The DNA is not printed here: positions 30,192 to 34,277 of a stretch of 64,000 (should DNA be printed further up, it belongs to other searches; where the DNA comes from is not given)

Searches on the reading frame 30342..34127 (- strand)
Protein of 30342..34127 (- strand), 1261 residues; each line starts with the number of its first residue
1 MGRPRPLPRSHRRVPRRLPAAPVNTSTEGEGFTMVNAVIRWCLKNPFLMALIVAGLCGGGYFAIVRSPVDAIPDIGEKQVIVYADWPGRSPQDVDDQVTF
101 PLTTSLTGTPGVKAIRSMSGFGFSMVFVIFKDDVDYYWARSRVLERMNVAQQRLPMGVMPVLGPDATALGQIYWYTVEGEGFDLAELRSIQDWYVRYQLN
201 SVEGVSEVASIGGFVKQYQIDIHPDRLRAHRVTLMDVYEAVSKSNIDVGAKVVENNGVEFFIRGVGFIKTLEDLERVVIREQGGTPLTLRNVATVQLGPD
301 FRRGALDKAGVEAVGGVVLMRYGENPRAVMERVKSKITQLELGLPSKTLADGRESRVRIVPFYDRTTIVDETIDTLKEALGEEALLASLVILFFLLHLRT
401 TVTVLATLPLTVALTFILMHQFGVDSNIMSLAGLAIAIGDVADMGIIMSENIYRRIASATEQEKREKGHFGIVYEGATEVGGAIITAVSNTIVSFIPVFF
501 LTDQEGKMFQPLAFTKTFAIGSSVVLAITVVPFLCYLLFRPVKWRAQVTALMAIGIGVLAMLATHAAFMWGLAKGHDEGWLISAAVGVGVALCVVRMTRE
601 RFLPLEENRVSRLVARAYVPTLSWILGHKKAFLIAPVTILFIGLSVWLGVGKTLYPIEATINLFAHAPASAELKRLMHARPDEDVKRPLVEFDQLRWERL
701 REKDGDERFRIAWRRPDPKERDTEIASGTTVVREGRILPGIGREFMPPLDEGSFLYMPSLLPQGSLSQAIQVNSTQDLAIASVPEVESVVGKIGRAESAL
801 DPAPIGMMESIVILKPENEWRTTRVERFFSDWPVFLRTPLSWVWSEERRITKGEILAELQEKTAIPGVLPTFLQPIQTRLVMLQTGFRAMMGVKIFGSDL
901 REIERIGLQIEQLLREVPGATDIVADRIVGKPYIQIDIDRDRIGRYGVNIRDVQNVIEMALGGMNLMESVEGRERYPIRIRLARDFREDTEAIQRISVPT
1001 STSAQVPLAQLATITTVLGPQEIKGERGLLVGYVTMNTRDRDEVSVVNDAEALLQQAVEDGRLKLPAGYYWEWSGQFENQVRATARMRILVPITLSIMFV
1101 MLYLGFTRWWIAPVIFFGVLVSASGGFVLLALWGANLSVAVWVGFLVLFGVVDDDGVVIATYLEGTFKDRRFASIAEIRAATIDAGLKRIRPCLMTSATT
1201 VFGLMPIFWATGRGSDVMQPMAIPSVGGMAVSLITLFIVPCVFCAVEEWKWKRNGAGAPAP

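Call 10: search_protein_families(library=pfam, proteins=[window:30342-34127:-], max_evalue=0.01)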
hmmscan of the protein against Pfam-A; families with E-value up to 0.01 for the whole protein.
window:30342-34127:- (1261 aa): 2 families
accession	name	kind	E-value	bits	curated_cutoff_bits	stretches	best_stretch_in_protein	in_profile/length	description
PF00873.25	ACR_tran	-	4.5e-209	697.2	28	3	40-663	3-561/1021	AcrB/AcrD/AcrF family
PF02355.23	SecD_SecF_C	-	0.0078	16.1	20.5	1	1086-1234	30-173/189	Protein export membrane protein SecD/SecF, C-terminal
